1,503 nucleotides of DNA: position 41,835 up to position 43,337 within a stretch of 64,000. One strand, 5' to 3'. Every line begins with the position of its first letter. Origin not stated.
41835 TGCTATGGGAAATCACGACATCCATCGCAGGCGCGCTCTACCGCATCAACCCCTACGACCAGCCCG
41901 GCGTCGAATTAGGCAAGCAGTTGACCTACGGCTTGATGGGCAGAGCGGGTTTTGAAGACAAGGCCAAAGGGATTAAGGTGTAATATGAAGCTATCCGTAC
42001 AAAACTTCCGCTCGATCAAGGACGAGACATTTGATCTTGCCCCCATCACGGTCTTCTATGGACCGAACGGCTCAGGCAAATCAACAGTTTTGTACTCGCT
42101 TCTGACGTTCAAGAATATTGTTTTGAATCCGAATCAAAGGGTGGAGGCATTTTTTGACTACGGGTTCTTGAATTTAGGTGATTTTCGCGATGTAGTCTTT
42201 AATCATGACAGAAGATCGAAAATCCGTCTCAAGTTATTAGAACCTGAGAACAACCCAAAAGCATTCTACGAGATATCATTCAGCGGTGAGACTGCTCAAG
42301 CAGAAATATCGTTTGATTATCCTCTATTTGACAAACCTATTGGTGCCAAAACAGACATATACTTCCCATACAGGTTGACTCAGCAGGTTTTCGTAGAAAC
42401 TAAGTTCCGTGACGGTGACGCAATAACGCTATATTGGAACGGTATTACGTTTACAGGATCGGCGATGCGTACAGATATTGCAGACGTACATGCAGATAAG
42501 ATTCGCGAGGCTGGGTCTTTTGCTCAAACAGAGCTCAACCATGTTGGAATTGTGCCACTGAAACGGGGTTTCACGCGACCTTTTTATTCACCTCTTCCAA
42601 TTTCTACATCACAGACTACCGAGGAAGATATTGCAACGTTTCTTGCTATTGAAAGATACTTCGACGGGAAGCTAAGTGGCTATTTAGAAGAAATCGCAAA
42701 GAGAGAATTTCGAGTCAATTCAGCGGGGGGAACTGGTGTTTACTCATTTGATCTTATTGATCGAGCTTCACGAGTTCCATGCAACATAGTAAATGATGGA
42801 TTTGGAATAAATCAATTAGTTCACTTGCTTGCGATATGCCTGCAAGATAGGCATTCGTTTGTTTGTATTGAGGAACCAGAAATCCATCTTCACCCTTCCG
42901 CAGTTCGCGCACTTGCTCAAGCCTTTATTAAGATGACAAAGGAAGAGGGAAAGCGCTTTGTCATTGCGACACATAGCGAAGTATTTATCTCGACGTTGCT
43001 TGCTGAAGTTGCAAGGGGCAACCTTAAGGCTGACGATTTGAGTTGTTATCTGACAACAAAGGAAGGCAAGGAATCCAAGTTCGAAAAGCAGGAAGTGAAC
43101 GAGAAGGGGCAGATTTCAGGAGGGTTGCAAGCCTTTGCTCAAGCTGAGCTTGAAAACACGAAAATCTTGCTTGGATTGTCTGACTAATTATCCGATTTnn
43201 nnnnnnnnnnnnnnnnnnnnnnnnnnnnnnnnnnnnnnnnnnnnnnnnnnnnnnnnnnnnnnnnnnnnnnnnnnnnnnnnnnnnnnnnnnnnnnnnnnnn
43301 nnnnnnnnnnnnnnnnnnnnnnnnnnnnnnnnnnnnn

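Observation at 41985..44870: Low-GC island between pgi and gpx encodes an OLD/PtuA/AriA-type ATPase, a small PIN-like protein and two paralogous glycine-zipper lipoproteins: candidate uncharacterised defence module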

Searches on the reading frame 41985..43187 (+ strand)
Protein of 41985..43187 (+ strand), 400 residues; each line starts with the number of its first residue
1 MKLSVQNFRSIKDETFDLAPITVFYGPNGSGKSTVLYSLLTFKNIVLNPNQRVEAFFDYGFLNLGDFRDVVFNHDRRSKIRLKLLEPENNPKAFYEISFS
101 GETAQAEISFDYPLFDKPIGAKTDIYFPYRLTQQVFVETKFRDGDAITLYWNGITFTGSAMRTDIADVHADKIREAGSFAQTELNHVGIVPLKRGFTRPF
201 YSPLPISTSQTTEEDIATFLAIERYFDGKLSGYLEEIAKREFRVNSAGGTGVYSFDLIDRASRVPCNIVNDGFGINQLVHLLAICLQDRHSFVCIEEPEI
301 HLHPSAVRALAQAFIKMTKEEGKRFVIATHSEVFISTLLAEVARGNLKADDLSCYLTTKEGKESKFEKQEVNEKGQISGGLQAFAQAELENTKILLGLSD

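Call 3: search_protein_families(library=pfam, proteins=[window:41985-43187:+], max_evalue=0.1)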
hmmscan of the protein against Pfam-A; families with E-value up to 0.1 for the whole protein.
window:41985-43187:+ (400 aa): 10 families
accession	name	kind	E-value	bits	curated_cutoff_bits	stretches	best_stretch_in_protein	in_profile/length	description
PF13304.12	AAA_21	-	4.2e-24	86.6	27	1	21-335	1-303/304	AAA domain, putative AbiEii toxin, Type IV TA system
PF13175.12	AAA_15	-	1.2e-23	84.8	32.1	2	2-45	5-49/374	AAA ATPase domain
PF13476.12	AAA_23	-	1.5e-11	45.7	27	1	2-104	1-84/201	AAA domain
PF02463.25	SMC_N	-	2.3e-08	34.2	40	1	2-39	4-44/220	RecF/RecN/SMC N terminal domain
PF13555.12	AAA_29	-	0.0004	20.5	27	1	3-38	4-41/61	P-loop containing region of AAA domain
PF00005.33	ABC_tran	-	0.0025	18.9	25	1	20-41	12-33/137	ABC transporter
PF11398.14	DUF2813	-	0.012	15.4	21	0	3-56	6-55/372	Protein of unknown function (DUF2813)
PF13166.12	AAA_13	-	0.016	14.4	36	0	12-35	9-32/713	AAA domain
PF01637.24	ATPase_2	-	0.022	15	33.2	0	19-38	20-39/225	ATPase domain predominantly from Archaea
PF13514.12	AAA_27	-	0.045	13.8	22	1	2-41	5-48/206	AAA domain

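Call 4: search_protein_families(library=padloc, proteins=[window:41985-43187:+], max_evalue=0.1)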
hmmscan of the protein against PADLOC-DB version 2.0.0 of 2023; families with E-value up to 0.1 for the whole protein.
window:41985-43187:+ (400 aa): 146 families (the best 25 are shown)
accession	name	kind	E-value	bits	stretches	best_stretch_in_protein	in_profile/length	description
PDLC03878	NsnB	-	3e-40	137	1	2-380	4-327/345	-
PDLC04707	PDC-M55A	-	5.4e-30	102.7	2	241-378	248-392/421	-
PDLC04148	HEC-03B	-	3.4e-27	93.6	2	252-386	300-435/458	-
PDLC02979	AriA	-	3.8e-27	94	2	209-335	238-373/373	-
PDLC02980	AriA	-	2.1e-22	78.5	2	247-335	220-303/304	-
PDLC04176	HEC-01A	-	9.3e-20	69.3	2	260-338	247-324/371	-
PDLC02335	AbiLi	-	1.4e-19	68.4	1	2-347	52-243/326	AbiLi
PDLC04182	HEC-01A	-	1e-18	65.5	2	282-340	298-356/406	-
PDLC04183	HEC-01A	-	6.3e-18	63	2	1-46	6-51/402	-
PDLC04177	HEC-01A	-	8.6e-18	62.5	2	240-339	249-344/393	-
PDLC02358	Old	-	1e-17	62.2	2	289-341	284-335/578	Old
PDLC04135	mad3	-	4.6e-17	60.6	2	2-41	4-44/374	mads_3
PDLC00094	GajA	-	1.5e-16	58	2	290-345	301-353/569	AAA ATPase domain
PDLC04175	HEC-01A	-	5.4e-16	56.6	2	2-45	8-51/363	-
PDLC04178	HEC-01A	-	2.5e-15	54.4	2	3-42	12-51/399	-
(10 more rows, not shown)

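Call 5: search_protein_families(library=ncbifam, proteins=[window:41985-43187:+], max_evalue=0.1)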
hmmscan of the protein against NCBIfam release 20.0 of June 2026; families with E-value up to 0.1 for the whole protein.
window:41985-43187:+ (400 aa): 32 families (the best 25 are shown)
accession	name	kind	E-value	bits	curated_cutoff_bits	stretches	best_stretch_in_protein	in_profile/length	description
NF047739.1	antiphage_MADS3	equivalog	1.3e-12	47.6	420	2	2-74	4-78/427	methylation-associated defense system AAA family ATPase MAD3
NF038234.1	retron_eff_Eco8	equivalog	2.5e-09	36.3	250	2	291-341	274-331/679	retron Eco8 family effector endonuclease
NF041774.1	tung_ATPbind_TupC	equivalog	3.9e-08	32.7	400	2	282-339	139-196/319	tungstate ABC transporter ATP-binding protein TupC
TIGR00611.2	recf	equivalog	2.1e-07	30.4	172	1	2-38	3-40/339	DNA replication/repair protein RecF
NF041760.1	PtuA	equivalog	3.6e-07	29.5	500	1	2-39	54-92/524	retron Ec78 anti-phage system effector ATPase PtuA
TIGR04435.1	restrict_AAA_1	hypoth_equivalog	2.6e-06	26.4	300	1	274-336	401-471/568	restriction system-associated AAA family ATPase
NF040873.1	AztA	equivalog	0.00015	21.4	220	1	17-38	16-37/191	zinc ABC transporter ATP-binding protein AztA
NF053563.1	Rkd4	equivalog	0.0005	18.3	860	1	2-39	5-43/747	arcadin-4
TIGR01166.1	cbiO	subfamily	0.00055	19.4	211.8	0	289-331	145-186/190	cobalt ABC transporter, ATP-binding protein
NF000355.4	ribo_prot_ABC_F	equivalog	0.0038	16.2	380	0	24-53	344-378/499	ribosomal protection-like ABC-F family protein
NF041000.1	ATPase_ComGA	equivalog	0.005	15.9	300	1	20-41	129-150/267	competence type IV pilus ATPase ComGA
TIGR04521.1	ECF_ATPase_2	equivalog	0.006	15.7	330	0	286-331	159-204/279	energy-coupling factor transporter ATPase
NF002572.0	PRK02224.1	equivalog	0.0078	14.5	1087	1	2-36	5-40/888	DNA double-strand break repair ATPase Rad50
NF000167.2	ABCF_Lsa_all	exception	0.0085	15.1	750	0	280-340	126-181/492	Lsa family ABC-F type ribosomal protection protein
TIGR03873.1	F420-0_ABC_ATP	hypoth_equivalog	0.011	15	372.4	0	20-37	28-45/256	putative F420-0 ABC transporter ATP-binding protein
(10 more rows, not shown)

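Call 8: search_solved_structures(query=window:41985-43187:+, max_evalue=0.001)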
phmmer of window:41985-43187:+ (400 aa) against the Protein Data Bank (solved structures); distinct sequences matched with E-value up to 0.001: 1.
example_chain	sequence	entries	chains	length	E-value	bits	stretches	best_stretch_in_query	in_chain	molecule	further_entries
6p74_A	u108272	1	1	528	4.8e-10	42.2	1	2-39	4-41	Putative ATP-dependent endonuclease of the OLD family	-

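Call 12: find_homologous_proteins(query=window:41985-43187:+, max_evalue=1e-10)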
Query window:41985-43187:+ (400 aa): 754 proteins with E <= 1e-10 among 8000 candidates; the best 120 are listed.
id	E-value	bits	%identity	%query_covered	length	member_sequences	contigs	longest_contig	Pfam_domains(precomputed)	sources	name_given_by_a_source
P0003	2.7e-266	900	100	100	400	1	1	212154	PF13175.13,PF13476.13,PF02463.26,PF13304.13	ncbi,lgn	-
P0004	7.8e-142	491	56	99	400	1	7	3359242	PF13175.13,PF13476.13,PF02463.26,PF13304.13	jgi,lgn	jgi:hypothetical protein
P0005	1.1e-138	480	57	100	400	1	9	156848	PF13175.13,PF13476.13,PF02463.26,PF13304.13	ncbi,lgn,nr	ncbi:AAA family ATPase [bacterium]|nr:AAA family ATPase [bacterium]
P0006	7.2e-111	389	49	99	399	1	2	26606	PF11398.15,PF13175.13,PF13476.13,PF02463.26,PF13304.13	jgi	-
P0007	8.4e-108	379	45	100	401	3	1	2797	PF13175.13,PF13476.13,PF02463.26,PF13304.13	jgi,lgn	-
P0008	7.6e-107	376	46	100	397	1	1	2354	PF11398.15,PF13175.13,PF13476.13,PF02463.26,PF13304.13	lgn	-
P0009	7.8e-106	372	45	100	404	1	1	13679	PF13175.13,PF13476.13,PF02463.26,PF13304.13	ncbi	-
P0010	8.7e-106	372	44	100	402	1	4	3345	PF13175.13,PF13476.13,PF02463.26,PF13304.13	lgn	-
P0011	9.8e-105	369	47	99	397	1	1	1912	PF13175.13,PF13476.13,PF02463.26,PF13304.13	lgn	-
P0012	1.7e-104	368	45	100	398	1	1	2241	PF13175.13,PF13476.13,PF02463.26,PF13304.13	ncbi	-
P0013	4.7e-104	367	44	100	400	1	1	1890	PF11398.15,PF13175.13,PF13476.13,PF02463.26,PF13304.13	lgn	-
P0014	1.1e-103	365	46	100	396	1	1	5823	PF11398.15,PF13175.13,PF13476.13,PF02463.26,PF13304.13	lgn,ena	-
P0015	6.1e-103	363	46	100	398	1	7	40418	PF11398.15,PF13175.13,PF13476.13,PF02463.26,PF13304.13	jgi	jgi:predicted ATPase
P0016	7.6e-103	363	46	99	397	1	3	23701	PF11398.15,PF13175.13,PF13476.13,PF02463.26,PF13304.13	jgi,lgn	-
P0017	8.6e-103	362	44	99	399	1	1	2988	PF13175.13,PF13476.13,PF02463.26,PF13304.13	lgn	-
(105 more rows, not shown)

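Call 15: find_related_loci(query=A1, collection=genome_contigs, flank=6000)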
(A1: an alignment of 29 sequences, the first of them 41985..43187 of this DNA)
Query A1 (400 aa) in genome_contigs; peptide patterns used: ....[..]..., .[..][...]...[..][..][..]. (x = any residue, [..] = any of these).
599 stretches matched a pattern (row limit reached: there are more); 187 encode a relative of the query (tblastn E <= 1e-3); the best 80 are kept; 80 distinct loci.
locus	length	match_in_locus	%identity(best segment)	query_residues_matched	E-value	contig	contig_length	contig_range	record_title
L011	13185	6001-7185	44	1-397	1e-108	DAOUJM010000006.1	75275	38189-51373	MAG TPA_asm: Anaerolineae bacterium isolate S32_264 k113_748123, whole genome shotgun sequence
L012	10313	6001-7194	44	1-399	2e-107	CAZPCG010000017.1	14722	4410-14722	MAG TPA_asm: uncultured Spirochaetota bacterium isolate binchicken_co395_73 genome assembly, contig: NODE_984_length_147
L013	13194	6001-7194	44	1-399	3e-105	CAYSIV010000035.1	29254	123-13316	MAG TPA_asm: uncultured Anaerolineales bacterium isolate SRP119689_co1_311 genome assembly, contig: NODE_1983_length_292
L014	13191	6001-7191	42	1-397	4e-102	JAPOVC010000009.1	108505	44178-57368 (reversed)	MAG: Anaerolineaceae bacterium isolate COS1_bin_10 NODE_136_length_108505_cov_45.2024, whole genome shotgun sequence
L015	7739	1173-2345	41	5-400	7e-97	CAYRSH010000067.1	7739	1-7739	MAG TPA_asm: uncultured bacterium isolate binchicken_co71_159 genome assembly, contig: NODE_4250_length_7739_cov_30.8132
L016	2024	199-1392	41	1-397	2e-100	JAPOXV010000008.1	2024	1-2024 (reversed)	MAG: Gammaproteobacteria bacterium isolate COS4_bin_15 NODE_23158_length_2024_cov_61.7857, whole genome shotgun sequence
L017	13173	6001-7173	41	1-390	2e-94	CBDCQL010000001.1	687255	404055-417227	MAG: Phototrophicaceae bacterium isolate cf89f2ee-65f1-4a5d-b988-dea318bddfdf genome assembly, contig: contig_1, whole g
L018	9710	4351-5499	41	2-394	1e-93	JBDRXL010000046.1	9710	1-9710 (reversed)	MAG: candidate division WOR-3 bacterium isolate JZ-1_201907_bins_3 JZ-1_201907_bins_3_scaffold_46, whole genome shotgun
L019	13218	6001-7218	39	3-399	7e-92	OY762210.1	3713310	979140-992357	MAG: Dehalococcoidia bacterium isolate 6876e8b5-2850-4095-a133-48836ebfd8cd genome assembly, chromosome: 1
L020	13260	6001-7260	39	1-398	2e-86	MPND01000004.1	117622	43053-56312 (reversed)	MAG: SAR202 cluster bacterium bin90 NODE_251_length_117622_cov_8.04027_ID_501, whole genome shotgun sequence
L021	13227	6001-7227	36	3-398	5e-85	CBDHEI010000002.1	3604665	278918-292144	MAG: Dehalococcoidia bacterium isolate 8c643066-d586-4031-88eb-ae6791ed655d genome assembly, contig: contig_2, whole gen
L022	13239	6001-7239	38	3-400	9e-84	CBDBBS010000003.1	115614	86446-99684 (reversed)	MAG: Dehalococcoidia bacterium isolate ddb4ac3d-8f21-48f8-a382-dd94587b0ab6 genome assembly, contig: contig_3, whole gen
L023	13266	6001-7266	37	3-399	1e-81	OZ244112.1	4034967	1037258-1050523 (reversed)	MAG: Dehalococcoidia bacterium isolate 98c33025-9a88-4adf-8ca6-a97f3c9d2c4b genome assembly, chromosome: 1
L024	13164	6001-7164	38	1-390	1e-80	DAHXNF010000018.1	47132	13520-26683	MAG TPA_asm: Thermoplasmatales archaeon isolate clean1779 k141_370590, whole genome shotgun sequence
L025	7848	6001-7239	37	3-400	4e-80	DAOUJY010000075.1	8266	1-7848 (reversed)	MAG TPA_asm: Dehalococcoidia bacterium isolate S34_283 k113_1468455, whole genome shotgun sequence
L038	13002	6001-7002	26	3-393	2e-29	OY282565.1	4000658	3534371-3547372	MAG: uncultured Dehalococcoidia bacterium genome assembly, chromosome: 1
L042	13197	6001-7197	27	2-387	2e-26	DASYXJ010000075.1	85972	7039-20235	MAG TPA_asm: Nitrososphaerales archaeon isolate SMAG_U6305 k141_687445, whole genome shotgun sequence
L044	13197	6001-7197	34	3-393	9e-26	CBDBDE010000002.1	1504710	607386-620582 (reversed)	MAG: Dehalococcoidia bacterium isolate 507f7452-7ab4-464d-beb7-7b563f49c2fc genome assembly, contig: contig_2, whole gen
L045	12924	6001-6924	33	3-390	2e-24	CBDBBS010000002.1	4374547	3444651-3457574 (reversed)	MAG: Dehalococcoidia bacterium isolate ddb4ac3d-8f21-48f8-a382-dd94587b0ab6 genome assembly, contig: contig_2, whole gen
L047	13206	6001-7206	27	3-393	8e-24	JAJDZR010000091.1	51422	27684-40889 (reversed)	MAG: Chloroflexota bacterium isolate jk18x44bins.5 k141_1679138, whole genome shotgun sequence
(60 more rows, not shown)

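Call 37: search_protein_families(library=padloc, alignment_id=A1, max_evalue=1e-10)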
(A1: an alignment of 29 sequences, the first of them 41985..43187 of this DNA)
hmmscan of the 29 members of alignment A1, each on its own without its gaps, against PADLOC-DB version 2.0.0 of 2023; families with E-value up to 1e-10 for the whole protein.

A. member 1, window:41985-43187:+ (400 aa): 33 families (the best 25 are shown)
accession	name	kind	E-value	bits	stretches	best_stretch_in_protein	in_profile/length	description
PDLC03878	NsnB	-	3e-40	137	1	2-380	4-327/345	-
PDLC04707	PDC-M55A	-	5.4e-30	102.7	1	241-378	248-392/421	-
PDLC04148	HEC-03B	-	3.4e-27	93.6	1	252-386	300-435/458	-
PDLC02979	AriA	-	3.8e-27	94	2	209-335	238-373/373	-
PDLC02980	AriA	-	2.1e-22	78.5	1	247-335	220-303/304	-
PDLC04176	HEC-01A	-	9.3e-20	69.3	1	260-338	247-324/371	-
PDLC02335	AbiLi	-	1.4e-19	68.4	1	2-347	52-243/326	AbiLi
PDLC04182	HEC-01A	-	1e-18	65.5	0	282-340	298-356/406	-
PDLC04183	HEC-01A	-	6.3e-18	63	0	1-46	6-51/402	-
PDLC04177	HEC-01A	-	8.6e-18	62.5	1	240-339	249-344/393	-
PDLC02358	Old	-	1e-17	62.2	0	289-341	284-335/578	Old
PDLC04135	mad3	-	4.6e-17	60.6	0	2-41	4-44/374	mads_3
PDLC00094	GajA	-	1.5e-16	58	0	290-345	301-353/569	AAA ATPase domain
PDLC04175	HEC-01A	-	5.4e-16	56.6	0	2-45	8-51/363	-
PDLC04178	HEC-01A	-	2.5e-15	54.4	0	3-42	12-51/399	-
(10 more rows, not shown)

B. families by the number of members that match (of 29 scanned): 74 families (the first 25 are shown)
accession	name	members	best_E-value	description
PDLC03878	NsnB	29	3e-40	-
PDLC04707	PDC-M55A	29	4.9e-36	-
PDLC02979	AriA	29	1.8e-31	-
PDLC04148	HEC-03B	29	2.4e-30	-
PDLC02980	AriA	29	1.6e-24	-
PDLC04176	HEC-01A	29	1.4e-21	-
PDLC04178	HEC-01A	29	4e-21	-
PDLC04175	HEC-01A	29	9.6e-21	-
PDLC04183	HEC-01A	29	4.4e-20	-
PDLC04135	mad3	29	7.4e-20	mads_3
PDLC02335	AbiLi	29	1.4e-19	AbiLi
PDLC04177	HEC-01A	29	2.3e-19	-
PDLC02358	Old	29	5.8e-19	Old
PDLC04182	HEC-01A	29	1e-18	-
PDLC00094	GajA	29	4.7e-18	AAA ATPase domain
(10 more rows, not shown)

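Call 41: search_protein_families(library=pfam, alignment_id=A3, max_evalue=0.00001)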
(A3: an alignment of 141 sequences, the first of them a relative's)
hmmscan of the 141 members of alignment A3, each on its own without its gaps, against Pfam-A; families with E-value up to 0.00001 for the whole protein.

A. member 1, L011:836-2002:+ (388 aa): 1 family
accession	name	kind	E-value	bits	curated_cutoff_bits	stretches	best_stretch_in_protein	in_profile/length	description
PF00528.27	BPD_transp_1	-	2e-17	64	26.4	1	173-376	1-179/184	Binding-protein-dependent transport system inner membrane component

B. families by the number of members that match (of 141 scanned): 163 families (the first 25 are shown)
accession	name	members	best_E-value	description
PF02826.25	2-Hacid_dh_C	3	2.7e-60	D-isomer specific 2-hydroxyacid dehydrogenase, NAD binding domain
PF00009.33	GTP_EFTU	3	1.4e-54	Elongation factor Tu GTP binding domain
PF22042.2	EF-G_D2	3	4.1e-26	Elongation factor G domain 2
PF00389.36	2-Hacid_dh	3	4.7e-25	D-isomer specific 2-hydroxyacid dehydrogenase, catalytic domain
PF03144.31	GTP_EFTU_D2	3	3.4e-10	Elongation factor Tu domain 2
PF01926.29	MMR_HSR1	3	2.8e-08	50S ribosome-binding GTPase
PF05649.18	Peptidase_M13_N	2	3.3e-120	Peptidase family M13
PF01458.23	SUFBD_core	2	8e-85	SUF system FeS cluster assembly, SufBD core domain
PF01431.27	Peptidase_M13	2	5.3e-73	Peptidase family M13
PF00106.31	adh_short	2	1.7e-54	short chain dehydrogenase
PF13561.12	adh_short_C2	2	2.8e-49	Enoyl-(Acyl carrier protein) reductase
PF11376.13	DUF3179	2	6e-46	Protein of unknown function (DUF3179)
PF16658.11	RF3_C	2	1e-44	Class II release factor RF3, C-terminal domain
PF00589.27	Phage_integrase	2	9.9e-44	Phage integrase family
PF05721.19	PhyH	2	1.9e-32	Phytanoyl-CoA dioxygenase (PhyH)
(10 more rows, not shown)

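Call 42: search_protein_families(library=padloc, alignment_id=A3, max_evalue=1e-10)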
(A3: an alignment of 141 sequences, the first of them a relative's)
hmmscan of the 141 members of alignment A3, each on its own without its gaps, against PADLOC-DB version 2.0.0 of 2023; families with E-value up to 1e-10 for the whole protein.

A. member 1, L011:836-2002:+ (388 aa): 0 families

B. families by the number of members that match (of 141 scanned): 80 families (the first 25 are shown)
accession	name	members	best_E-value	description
PDLC02381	pAgo_II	1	5.4e-178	Class II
PDLC04791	PDC-S01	1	6.1e-164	-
PDLC02408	Aga_SIR2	1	1e-119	Class II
PDLC02414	Aga_SIR2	1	3.9e-96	-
PDLC02436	pAgo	1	6.4e-66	-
PDLC02336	AbiLi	1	2.2e-58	AbiLi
PDLC02323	AbiEii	1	1.6e-55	AbiEii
PDLC04611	PDC-M38A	1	3.5e-54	-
PDLC04790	PDC-S01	1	2.5e-46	-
PDLC02385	pAgo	1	2.8e-41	-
PDLC04607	PDC-M38A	1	1e-34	-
PDLC04608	PDC-M38A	1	1.2e-34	-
PDLC04789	PDC-S01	1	5.5e-34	-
PDLC04787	PDC-S01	1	9.4e-33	-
PDLC04610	PDC-M38A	1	1.6e-30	-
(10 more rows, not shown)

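Call 51: find_encoding_contigs(protein=P0004, flank=8000, max_places=3)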
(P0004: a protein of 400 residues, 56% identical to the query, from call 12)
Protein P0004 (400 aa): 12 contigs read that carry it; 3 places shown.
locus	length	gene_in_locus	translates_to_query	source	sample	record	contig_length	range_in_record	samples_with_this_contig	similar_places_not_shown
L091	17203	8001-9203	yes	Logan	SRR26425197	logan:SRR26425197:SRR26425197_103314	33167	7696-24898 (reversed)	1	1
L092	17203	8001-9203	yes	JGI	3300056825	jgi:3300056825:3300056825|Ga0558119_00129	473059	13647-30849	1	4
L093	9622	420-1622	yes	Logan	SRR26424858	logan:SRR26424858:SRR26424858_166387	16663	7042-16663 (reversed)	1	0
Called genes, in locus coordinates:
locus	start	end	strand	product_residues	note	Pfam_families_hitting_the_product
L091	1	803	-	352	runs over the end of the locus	-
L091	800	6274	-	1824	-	PF01364:Peptidase_C25, PF13860:FlgD_ig (faint), PF18962:Por_Secre_tail (faint)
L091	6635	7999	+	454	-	PF00342:PGI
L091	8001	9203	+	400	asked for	PF02463:SMC_N (weak), PF13175:AAA_15, PF13476:AAA_23, PF13304:AAA_21, PF13175:AAA_15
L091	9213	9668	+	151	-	-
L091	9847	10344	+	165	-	PF00255:GSHPx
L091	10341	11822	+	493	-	-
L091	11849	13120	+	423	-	-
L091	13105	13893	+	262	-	PF00535:Glycos_transf_2, PF13506:Glyco_transf_21 (weak), PF13641:Glyco_tranf_2_3, PF13632:Glyco_trans_2_3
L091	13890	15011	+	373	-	PF00149:Metallophos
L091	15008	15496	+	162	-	PF02872:5_nucleotid_C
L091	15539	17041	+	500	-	PF00932:LTD, PF18962:Por_Secre_tail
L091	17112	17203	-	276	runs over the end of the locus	PF08327:AHSA1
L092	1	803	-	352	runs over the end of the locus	-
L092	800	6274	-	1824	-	PF01364:Peptidase_C25, PF13860:FlgD_ig (faint), PF18962:Por_Secre_tail (faint)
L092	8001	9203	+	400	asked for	PF02463:SMC_N (weak), PF13175:AAA_15, PF13476:AAA_23, PF13304:AAA_21, PF13175:AAA_15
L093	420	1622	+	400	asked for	PF02463:SMC_N (weak), PF13175:AAA_15, PF13476:AAA_23, PF13304:AAA_21, PF13175:AAA_15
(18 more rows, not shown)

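Call 54: find_related_loci(query=A1, collection=viral_contigs, flank=6000)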
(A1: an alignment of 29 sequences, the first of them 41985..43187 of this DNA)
Query A1 (400 aa) in viral_contigs; peptide patterns used: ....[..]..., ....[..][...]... (x = any residue, [..] = any of these).
600 stretches matched a pattern (row limit reached: there are more); 16 encode a relative of the query (tblastn E <= 1e-3); 16 distinct loci.
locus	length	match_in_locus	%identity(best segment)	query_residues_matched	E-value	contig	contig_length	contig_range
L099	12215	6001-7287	28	2-363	1e-14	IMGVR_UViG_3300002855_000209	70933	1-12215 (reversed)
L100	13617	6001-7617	24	3-377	2e-14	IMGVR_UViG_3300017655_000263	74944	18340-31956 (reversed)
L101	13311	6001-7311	33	2-383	2e-12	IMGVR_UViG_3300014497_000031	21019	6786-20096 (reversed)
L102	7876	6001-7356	39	2-376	3e-12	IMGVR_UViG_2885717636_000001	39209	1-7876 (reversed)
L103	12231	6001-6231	40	272-351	1e-11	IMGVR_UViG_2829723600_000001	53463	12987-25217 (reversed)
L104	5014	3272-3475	42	272-342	2e-11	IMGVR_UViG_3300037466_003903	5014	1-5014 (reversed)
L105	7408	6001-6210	42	272-344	2e-10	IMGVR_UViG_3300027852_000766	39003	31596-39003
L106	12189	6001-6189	42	272-337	2e-10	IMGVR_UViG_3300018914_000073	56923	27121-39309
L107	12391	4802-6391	25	4-377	2e-10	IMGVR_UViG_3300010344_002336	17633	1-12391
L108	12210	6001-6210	42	272-344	4e-10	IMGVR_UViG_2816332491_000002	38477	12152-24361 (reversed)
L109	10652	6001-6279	34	270-367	3e-10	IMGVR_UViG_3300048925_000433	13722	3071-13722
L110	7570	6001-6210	42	272-344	4e-10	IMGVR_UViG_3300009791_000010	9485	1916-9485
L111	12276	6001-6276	38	272-365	2e-9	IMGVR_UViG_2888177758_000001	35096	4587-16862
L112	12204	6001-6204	38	272-342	5e-9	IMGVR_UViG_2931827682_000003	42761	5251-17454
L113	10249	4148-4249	53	2-35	1e-6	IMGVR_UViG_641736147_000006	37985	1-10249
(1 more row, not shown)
